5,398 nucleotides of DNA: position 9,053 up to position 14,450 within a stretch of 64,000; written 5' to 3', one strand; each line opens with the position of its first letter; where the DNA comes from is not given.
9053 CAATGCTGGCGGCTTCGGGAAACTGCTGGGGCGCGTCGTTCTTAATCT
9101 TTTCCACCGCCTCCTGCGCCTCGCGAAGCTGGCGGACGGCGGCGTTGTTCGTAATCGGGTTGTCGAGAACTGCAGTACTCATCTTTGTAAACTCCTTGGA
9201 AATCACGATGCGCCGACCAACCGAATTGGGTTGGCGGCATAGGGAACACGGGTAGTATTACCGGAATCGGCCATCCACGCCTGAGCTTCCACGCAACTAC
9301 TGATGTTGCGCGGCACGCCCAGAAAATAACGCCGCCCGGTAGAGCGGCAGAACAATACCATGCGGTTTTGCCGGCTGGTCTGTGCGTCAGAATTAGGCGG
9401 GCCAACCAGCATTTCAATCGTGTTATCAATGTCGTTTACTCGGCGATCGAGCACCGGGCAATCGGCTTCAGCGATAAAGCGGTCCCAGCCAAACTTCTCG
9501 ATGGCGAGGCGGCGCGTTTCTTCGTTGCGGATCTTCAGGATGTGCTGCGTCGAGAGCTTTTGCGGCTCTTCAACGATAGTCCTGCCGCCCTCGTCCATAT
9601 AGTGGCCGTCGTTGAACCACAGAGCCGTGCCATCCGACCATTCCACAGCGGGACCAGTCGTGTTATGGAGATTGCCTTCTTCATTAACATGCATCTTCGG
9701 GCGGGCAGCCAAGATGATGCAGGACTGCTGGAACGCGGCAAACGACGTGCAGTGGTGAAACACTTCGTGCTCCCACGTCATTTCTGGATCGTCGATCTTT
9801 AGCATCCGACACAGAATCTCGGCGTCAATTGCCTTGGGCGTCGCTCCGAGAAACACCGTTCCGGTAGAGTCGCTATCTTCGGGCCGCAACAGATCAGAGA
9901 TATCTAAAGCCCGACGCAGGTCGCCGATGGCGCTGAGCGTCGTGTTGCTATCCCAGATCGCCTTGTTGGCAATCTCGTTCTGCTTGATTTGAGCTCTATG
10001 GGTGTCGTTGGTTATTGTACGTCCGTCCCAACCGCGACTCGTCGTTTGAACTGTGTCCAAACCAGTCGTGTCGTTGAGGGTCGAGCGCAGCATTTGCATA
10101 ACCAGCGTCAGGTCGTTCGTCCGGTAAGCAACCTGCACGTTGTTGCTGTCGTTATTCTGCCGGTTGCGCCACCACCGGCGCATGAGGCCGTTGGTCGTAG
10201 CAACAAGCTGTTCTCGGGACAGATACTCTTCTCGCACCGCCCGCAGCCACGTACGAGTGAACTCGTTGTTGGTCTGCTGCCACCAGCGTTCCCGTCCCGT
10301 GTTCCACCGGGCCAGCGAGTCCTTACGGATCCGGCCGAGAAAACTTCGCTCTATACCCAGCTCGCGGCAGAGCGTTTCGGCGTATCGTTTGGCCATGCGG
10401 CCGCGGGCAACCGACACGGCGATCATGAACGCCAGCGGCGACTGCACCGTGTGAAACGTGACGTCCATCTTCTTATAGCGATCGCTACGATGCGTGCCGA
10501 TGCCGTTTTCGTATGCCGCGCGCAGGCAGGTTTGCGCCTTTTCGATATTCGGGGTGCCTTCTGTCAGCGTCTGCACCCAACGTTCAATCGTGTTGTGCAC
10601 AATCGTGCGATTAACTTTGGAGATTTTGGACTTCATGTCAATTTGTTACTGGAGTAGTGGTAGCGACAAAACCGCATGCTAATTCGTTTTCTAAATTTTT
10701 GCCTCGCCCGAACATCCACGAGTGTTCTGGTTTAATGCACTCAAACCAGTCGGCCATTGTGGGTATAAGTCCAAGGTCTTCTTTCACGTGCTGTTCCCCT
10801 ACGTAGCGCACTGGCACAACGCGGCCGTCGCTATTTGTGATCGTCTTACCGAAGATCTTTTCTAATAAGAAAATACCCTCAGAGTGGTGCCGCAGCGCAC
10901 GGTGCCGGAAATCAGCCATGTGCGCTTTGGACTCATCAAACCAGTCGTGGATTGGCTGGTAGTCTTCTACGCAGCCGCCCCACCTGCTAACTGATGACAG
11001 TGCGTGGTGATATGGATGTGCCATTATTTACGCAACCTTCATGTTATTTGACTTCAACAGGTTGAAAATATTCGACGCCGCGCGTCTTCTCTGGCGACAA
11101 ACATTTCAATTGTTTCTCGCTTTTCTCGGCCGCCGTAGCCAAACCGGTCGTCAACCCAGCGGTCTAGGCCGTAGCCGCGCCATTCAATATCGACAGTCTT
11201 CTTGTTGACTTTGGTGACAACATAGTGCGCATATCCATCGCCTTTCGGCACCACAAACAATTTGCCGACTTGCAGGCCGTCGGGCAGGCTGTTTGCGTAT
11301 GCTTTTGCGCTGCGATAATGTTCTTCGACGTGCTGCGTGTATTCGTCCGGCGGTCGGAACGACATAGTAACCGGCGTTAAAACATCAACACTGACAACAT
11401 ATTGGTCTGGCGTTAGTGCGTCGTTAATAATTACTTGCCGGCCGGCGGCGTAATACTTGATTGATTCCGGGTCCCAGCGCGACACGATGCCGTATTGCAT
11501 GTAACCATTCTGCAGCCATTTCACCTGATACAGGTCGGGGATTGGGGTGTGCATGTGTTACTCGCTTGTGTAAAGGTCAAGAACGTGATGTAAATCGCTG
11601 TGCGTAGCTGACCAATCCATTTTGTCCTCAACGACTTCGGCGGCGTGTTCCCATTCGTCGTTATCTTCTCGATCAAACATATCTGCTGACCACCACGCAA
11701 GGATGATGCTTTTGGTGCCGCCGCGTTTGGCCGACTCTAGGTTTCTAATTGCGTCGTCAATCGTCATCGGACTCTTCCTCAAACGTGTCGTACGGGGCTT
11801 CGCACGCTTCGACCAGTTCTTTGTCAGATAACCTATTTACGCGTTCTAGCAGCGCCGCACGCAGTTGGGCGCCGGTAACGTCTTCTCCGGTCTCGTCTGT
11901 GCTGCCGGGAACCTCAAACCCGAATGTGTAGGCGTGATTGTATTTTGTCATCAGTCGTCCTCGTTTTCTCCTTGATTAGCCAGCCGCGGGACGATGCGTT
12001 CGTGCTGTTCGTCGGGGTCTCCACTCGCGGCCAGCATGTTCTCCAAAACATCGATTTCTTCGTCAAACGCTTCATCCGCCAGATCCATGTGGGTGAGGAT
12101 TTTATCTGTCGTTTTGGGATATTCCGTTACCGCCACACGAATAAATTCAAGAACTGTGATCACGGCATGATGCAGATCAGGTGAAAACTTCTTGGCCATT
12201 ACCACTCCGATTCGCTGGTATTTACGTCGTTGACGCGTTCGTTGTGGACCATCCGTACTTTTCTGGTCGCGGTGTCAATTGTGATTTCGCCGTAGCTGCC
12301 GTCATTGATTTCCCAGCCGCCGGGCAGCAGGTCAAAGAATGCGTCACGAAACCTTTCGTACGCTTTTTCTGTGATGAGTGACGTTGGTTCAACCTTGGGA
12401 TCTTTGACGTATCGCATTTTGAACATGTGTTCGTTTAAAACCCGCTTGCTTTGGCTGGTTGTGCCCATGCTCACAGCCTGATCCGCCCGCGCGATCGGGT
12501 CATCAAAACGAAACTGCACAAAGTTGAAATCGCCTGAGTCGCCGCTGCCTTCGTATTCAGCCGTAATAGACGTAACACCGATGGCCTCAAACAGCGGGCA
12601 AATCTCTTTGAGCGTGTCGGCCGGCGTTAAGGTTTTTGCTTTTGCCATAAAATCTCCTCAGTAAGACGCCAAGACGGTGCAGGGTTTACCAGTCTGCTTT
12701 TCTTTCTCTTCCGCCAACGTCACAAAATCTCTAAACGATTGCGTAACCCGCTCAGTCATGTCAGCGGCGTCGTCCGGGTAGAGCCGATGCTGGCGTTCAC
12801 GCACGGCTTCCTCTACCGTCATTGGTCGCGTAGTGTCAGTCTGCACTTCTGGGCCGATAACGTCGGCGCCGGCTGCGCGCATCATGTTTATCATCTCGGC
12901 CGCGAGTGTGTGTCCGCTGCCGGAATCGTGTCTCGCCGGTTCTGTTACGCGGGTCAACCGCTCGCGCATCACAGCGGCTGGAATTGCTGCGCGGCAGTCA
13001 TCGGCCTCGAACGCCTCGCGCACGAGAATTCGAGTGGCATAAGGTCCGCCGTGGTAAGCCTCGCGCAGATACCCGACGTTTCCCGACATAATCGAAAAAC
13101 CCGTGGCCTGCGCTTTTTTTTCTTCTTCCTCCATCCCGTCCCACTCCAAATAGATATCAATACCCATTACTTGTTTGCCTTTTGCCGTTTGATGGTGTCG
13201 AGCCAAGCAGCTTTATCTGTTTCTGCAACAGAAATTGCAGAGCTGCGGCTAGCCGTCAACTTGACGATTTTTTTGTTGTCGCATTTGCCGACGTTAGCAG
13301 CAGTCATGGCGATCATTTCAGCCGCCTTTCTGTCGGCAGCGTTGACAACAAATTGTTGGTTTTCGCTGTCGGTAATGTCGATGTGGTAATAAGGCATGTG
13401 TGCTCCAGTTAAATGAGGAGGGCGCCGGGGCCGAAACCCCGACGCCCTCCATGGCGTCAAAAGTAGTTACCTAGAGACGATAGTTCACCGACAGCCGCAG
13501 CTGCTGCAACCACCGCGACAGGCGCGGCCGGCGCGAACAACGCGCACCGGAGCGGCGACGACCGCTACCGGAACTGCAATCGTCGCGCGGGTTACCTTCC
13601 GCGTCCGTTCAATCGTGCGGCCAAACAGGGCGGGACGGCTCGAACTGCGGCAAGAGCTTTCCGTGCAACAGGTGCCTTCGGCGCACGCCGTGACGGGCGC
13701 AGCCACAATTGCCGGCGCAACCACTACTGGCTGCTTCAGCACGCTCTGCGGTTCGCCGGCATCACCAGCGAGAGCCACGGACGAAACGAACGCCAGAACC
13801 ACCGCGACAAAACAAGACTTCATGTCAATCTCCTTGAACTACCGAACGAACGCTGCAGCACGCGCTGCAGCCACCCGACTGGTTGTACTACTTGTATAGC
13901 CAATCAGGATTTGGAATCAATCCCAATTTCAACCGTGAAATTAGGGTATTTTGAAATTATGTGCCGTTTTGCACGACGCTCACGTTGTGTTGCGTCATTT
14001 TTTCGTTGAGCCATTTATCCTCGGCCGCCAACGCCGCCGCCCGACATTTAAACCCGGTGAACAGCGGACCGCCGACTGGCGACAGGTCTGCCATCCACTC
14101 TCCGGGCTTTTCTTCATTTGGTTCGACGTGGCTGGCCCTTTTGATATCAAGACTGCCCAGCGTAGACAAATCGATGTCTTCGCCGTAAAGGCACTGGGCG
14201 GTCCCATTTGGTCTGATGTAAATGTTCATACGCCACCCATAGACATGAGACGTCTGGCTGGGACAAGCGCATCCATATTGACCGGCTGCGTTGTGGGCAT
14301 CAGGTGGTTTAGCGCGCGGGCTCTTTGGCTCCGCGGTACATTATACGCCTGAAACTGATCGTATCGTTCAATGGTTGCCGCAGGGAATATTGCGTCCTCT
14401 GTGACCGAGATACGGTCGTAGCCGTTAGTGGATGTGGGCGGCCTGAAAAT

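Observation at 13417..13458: Putative CsrA-operated RNA switch: ANGGAN hairpin competes with a terminator-like stem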

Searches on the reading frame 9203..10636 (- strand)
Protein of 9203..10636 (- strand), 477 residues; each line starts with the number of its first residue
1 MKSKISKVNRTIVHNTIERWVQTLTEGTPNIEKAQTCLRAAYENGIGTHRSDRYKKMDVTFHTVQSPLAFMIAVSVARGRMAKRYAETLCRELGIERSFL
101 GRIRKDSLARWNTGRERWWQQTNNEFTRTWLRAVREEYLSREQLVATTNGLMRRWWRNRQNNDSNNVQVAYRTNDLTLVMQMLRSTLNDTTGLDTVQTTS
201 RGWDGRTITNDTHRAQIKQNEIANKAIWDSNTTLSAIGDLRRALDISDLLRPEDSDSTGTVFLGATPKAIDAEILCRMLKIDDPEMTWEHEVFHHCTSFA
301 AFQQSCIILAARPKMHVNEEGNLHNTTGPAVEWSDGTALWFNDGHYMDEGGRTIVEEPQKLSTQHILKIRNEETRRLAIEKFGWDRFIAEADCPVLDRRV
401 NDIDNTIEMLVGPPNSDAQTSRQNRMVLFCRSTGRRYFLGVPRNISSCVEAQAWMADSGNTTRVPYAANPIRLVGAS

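Call 8: search_protein_families(library=pfam, proteins=[window:9203-10636:-], max_evalue=0.01)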
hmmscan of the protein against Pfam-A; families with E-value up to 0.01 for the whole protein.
window:9203-10636:- (477 aa): 1 family
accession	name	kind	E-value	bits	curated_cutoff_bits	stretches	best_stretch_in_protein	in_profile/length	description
PF20530.3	DUF6745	-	4.3e-13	49.5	27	1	269-457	12-194/206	Domain of unknown function (DUF6745)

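Call 9: search_protein_families(library=phrogs, proteins=[window:9203-10636:-], max_evalue=0.001)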
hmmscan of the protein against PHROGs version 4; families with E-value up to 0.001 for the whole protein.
window:9203-10636:- (477 aa): 1 family
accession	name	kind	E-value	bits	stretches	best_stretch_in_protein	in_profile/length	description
phrog_31813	-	unknown function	8.1e-05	22.8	1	302-395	211-303/378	-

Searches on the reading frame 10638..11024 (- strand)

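Call 8: search_protein_families(library=pfam, proteins=[window:10638-11024:-], max_evalue=0.01)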
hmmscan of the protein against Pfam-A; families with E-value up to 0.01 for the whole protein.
window:10638-11024:- (128 aa): 1 family
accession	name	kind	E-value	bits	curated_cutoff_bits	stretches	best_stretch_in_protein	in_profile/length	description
PF21866.1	DUF6915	-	9.2e-48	161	27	1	2-104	1-102/102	Domain of unknown function (DUF6915)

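Call 9: search_protein_families(library=phrogs, proteins=[window:10638-11024:-], max_evalue=0.001)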
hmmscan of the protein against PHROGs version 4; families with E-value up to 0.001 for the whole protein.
window:10638-11024:- (128 aa): 2 families
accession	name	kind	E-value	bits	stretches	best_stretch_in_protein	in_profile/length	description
phrog_8143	-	unknown function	2e-45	155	1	1-112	1-116/130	-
phrog_19073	-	unknown function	5.8e-13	50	1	4-69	3-68/116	-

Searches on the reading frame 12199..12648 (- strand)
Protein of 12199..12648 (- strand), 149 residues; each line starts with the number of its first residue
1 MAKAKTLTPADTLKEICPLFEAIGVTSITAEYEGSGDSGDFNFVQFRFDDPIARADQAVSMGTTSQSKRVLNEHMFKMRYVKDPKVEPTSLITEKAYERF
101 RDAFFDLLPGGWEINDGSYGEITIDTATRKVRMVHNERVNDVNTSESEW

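Call 8: search_protein_families(library=pfam, proteins=[window:12199-12648:-], max_evalue=0.01)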
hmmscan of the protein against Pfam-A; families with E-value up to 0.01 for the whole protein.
window:12199-12648:- (149 aa): 1 family
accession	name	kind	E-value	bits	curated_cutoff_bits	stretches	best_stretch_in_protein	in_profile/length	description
PF21798.2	DUF6878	-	6.5e-15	55.7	24.3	1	18-149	11-128/128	Family of unknown function (DUF6878)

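Call 9: search_protein_families(library=phrogs, proteins=[window:12199-12648:-], max_evalue=0.001)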
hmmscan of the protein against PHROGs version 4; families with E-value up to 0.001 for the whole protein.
window:12199-12648:- (149 aa): 0 families

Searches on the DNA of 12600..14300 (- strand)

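Call 13: search_dna_similar(query=window:12600-14300:-, collection=phages, mode=distant, max_rows=20)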
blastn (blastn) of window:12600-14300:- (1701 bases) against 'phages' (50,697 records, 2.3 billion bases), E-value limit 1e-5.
No match.

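Call 68: search_rna_families(source=window, start=13300, end=13600, threshold=evalue, max_evalue=10)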
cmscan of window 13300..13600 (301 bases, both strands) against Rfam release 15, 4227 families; matches with E-value up to 10: 11.
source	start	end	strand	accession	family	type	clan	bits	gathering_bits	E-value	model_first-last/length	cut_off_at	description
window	13413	13452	-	RF03486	mir-3940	Gene; miRNA;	-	21.5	84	0.12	23-62/92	no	mir-3940 microRNA precursor family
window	13417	13449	-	RF03196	mir-6790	Gene; miRNA;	-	17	78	0.86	1-63/63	no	mir-6790 microRNA precursor family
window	13417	13450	+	RF03968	mir-8934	Gene; miRNA;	-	16.1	100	7.8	1-88/88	no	mir-8934 microRNA precursor family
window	13393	13465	-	RF02031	tpke11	Gene; sRNA;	-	14.5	43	1.6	1-77/77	no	tpke11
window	13420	13447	+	RF02031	tpke11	Gene; sRNA;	-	14.3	43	1.9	22-46/77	no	tpke11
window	13412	13452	-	RF03307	mir-1825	Gene; miRNA;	-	14.1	70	4.7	1-52/52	no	mir-1825 microRNA precursor family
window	13487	13532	-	RF04131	mir-2032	Gene; miRNA;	-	13.8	100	8.8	1-77/77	no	mir-2032 microRNA precursor family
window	13551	13570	+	RF03010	mcrA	Gene; sRNA;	-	13.5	57.6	0.36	1-20/51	no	mcrA RNA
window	13551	13567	+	RF01074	RF_site1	Cis-reg; frameshift_element;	-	12.8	40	8.6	13-29/40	no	Putative RNA-dependent RNA polymerase ribosomal frameshift site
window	13489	13533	-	RF01390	isrG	Gene; sRNA;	-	10.5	100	0.88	124-210/279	no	isrG Hfq binding RNA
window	13434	13462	-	RF01390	isrG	Gene; sRNA;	-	7.3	100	7.4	1-279/279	no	isrG Hfq binding RNA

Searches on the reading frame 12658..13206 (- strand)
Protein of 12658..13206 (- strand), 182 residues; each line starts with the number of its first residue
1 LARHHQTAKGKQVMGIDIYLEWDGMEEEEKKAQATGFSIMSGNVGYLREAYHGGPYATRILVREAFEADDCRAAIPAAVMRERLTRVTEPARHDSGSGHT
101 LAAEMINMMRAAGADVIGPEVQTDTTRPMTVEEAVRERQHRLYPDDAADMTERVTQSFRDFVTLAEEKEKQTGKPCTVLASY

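Call 8: search_protein_families(library=pfam, proteins=[window:12658-13206:-], max_evalue=0.01)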
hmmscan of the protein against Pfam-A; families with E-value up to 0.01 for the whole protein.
window:12658-13206:- (182 aa): 0 families

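Call 9: search_protein_families(library=phrogs, proteins=[window:12658-13206:-], max_evalue=0.001)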
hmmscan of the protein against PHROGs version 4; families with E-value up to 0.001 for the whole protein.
window:12658-13206:- (182 aa): 0 families

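Call 21: find_related_loci(query=window:12658-13167:-, collection=viral_contigs, flank=4000)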
Query window:12658-13167:- (169 aa) in viral_contigs; peptide patterns used: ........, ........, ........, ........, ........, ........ (x = any residue, [..] = any of these).
35 stretches matched a pattern; 32 encode a relative of the query (tblastn E <= 1e-3); 32 distinct loci.
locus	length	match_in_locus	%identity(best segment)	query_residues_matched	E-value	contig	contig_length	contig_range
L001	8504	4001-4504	77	1-169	8e-89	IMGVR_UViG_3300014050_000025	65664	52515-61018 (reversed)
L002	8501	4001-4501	75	1-169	2e-81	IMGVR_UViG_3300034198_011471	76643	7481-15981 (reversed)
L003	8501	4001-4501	74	1-169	4e-81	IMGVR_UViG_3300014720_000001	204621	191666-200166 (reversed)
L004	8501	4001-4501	75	1-169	3e-81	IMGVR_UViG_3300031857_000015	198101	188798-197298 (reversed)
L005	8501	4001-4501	74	1-169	6e-81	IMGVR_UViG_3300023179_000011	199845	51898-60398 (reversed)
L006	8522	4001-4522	69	1-169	3e-78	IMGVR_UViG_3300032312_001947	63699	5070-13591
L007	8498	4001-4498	72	1-169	6e-78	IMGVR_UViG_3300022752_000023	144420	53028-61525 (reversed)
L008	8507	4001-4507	71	1-169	4e-77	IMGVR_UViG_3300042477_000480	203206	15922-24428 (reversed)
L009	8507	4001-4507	70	1-169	1e-75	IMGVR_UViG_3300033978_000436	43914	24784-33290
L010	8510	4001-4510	63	1-169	1e-70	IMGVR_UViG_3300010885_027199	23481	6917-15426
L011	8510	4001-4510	64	1-169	3e-70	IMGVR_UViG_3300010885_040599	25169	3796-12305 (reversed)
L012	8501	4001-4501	62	1-169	3e-66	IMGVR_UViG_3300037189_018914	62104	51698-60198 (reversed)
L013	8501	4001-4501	63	1-169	9e-66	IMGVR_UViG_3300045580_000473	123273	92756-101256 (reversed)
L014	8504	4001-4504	61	1-169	5e-65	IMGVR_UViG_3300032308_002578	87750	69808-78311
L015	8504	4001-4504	61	1-169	5e-65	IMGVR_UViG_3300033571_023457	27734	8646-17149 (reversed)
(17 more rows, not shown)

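Call 29: find_related_loci(query=A1, collection=metagenome_contigs, flank=1500)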
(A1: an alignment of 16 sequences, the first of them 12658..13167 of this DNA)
Query A1 (169 aa) in metagenome_contigs; peptide patterns used: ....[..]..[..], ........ (x = any residue, [..] = any of these).
483 stretches matched a pattern; 413 encode a relative of the query (tblastn E <= 1e-3); the best 80 are kept; 80 distinct loci.
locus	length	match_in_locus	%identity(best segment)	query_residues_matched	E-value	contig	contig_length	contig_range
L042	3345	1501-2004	77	1-169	2e-89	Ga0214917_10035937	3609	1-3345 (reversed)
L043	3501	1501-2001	74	1-169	3e-81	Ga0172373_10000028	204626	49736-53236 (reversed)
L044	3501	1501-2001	75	1-169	3e-81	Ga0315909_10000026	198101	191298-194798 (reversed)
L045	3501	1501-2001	74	1-169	5e-81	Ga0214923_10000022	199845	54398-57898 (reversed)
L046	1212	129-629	72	1-169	7e-85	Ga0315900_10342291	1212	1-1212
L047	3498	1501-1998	72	1-169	4e-78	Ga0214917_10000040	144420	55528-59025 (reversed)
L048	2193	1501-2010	62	1-169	9e-72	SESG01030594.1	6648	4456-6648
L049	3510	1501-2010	64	1-169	2e-70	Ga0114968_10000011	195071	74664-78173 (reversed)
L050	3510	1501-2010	63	1-169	1e-70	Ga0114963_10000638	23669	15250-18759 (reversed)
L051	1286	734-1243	63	1-169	6e-73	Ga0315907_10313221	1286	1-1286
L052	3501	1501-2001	63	1-169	6e-68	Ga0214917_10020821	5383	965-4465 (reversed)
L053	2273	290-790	59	1-169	2e-62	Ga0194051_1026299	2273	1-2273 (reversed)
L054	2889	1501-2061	53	1-169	2e-59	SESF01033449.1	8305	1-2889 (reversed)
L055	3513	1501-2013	57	1-169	1e-57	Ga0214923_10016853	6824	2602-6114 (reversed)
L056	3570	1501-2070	52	1-169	3e-55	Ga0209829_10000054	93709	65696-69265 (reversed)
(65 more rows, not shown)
